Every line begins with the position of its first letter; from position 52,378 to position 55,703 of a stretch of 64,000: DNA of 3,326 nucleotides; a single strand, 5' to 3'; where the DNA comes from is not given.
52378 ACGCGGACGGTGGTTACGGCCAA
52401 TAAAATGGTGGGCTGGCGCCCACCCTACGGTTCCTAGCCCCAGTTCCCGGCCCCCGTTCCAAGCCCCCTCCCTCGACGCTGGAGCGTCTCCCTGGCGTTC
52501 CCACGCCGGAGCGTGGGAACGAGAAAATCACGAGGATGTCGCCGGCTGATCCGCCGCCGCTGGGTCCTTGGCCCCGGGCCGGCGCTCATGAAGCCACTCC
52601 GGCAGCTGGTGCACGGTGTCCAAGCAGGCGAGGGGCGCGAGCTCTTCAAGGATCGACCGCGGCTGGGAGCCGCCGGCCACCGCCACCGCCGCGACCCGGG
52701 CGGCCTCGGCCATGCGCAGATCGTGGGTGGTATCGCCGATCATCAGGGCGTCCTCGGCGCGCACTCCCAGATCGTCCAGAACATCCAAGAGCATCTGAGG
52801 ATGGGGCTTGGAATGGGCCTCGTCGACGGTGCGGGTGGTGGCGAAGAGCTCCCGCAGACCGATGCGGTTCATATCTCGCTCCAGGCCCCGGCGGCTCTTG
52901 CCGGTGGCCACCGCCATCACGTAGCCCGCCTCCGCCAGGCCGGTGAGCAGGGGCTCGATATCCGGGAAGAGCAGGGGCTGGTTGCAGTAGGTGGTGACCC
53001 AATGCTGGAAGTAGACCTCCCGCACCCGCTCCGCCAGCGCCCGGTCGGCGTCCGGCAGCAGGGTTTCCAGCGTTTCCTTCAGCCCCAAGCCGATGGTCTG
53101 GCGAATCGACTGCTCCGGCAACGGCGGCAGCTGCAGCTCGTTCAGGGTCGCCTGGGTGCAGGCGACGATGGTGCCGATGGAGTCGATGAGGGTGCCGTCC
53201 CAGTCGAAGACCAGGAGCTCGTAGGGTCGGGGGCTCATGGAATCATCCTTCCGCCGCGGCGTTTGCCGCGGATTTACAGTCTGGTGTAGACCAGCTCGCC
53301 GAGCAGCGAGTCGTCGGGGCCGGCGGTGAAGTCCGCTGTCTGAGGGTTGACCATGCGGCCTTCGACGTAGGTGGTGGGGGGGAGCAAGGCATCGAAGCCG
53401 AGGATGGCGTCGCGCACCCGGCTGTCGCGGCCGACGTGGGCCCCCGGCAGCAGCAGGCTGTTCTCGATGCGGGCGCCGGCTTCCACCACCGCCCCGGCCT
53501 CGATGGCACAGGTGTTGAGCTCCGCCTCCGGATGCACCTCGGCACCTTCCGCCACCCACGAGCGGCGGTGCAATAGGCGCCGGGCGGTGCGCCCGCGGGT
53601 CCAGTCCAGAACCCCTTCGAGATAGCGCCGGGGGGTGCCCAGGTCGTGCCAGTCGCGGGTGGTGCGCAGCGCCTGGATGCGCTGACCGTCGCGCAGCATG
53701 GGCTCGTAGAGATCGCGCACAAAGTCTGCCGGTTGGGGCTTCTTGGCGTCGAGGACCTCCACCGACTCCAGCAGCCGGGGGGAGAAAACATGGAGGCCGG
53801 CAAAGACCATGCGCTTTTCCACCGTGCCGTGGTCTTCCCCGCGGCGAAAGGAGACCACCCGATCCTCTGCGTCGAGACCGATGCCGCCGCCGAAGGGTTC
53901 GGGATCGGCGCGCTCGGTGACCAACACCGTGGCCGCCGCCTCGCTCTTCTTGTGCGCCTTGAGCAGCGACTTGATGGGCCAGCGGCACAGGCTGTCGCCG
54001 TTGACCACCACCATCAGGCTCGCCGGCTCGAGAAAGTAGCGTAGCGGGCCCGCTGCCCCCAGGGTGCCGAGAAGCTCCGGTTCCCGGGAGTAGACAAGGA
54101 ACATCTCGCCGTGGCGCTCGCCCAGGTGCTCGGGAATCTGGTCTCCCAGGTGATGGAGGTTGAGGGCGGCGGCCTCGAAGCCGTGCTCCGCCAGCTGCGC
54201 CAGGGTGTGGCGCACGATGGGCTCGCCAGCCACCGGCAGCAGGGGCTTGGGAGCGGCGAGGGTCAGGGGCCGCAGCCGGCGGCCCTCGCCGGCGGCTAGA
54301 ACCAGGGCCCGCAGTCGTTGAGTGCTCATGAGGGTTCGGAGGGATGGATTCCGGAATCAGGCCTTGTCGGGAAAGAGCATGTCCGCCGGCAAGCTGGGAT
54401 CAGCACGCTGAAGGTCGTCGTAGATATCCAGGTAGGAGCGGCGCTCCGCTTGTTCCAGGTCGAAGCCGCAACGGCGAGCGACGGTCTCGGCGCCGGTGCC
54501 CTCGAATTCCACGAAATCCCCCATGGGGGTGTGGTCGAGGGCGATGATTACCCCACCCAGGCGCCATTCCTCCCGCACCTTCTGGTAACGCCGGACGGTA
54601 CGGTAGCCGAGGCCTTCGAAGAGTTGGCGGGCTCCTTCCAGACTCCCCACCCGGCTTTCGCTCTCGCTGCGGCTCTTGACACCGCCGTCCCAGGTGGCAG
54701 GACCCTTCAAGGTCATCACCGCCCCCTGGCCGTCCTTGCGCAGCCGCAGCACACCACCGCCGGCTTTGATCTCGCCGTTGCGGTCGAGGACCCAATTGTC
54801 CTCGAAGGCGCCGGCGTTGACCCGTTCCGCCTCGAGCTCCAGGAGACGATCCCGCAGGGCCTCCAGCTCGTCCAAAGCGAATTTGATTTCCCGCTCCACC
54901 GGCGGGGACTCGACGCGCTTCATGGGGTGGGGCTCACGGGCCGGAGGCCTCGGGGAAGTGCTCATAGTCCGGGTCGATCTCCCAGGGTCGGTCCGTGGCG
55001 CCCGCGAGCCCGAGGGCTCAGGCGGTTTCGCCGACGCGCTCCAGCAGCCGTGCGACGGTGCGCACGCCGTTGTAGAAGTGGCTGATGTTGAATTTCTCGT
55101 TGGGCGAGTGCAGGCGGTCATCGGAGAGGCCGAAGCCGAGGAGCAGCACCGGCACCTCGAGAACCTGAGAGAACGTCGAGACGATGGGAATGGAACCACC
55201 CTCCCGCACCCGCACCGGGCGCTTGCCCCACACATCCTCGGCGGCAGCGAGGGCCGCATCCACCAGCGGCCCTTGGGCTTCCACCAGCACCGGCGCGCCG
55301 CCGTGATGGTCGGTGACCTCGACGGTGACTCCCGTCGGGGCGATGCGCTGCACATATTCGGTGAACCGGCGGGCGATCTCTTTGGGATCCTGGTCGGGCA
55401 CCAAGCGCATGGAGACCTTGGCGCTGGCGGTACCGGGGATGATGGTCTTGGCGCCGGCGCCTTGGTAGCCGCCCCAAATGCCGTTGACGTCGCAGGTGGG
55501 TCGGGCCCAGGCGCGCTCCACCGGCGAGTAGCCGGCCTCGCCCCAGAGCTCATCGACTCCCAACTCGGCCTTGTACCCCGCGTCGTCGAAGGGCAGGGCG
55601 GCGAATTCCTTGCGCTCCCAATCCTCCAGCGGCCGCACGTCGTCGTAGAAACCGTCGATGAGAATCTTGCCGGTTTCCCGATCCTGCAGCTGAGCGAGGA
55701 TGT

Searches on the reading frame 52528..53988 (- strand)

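Call 89: search_protein_families(library=pfam, proteins=[window:52528-53988:-], max_evalue=0.00001)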
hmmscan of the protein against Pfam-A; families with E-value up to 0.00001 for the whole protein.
window:52528-53988:- (486 aa): 4 families
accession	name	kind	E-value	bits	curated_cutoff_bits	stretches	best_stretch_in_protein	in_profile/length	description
PF13419.12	HAD_2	-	2.6e-34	119.3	23.8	1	260-437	2-178/178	Haloacid dehalogenase-like hydrolase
PF00702.32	Hydrolase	-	1.3e-26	94.7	26.4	1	257-430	2-190/191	haloacid dehalogenase-like hydrolase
PF13242.12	Hydrolase_like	-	9.2e-11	41.9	22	1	393-459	3-72/75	HAD-hyrolase-like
PF12710.13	HAD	-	1.4e-08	35.8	27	1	259-428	1-189/189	haloacid dehalogenase-like hydrolase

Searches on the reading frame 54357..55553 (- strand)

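Call 89: search_protein_families(library=pfam, proteins=[window:54357-55553:-], max_evalue=0.00001)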
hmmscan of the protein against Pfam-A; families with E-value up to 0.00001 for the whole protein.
window:54357-55553:- (398 aa): 1 family
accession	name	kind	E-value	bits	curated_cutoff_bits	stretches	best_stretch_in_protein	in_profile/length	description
PF01928.26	CYTH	-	2e-14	54.2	23.2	1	220-357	3-150/179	CYTH domain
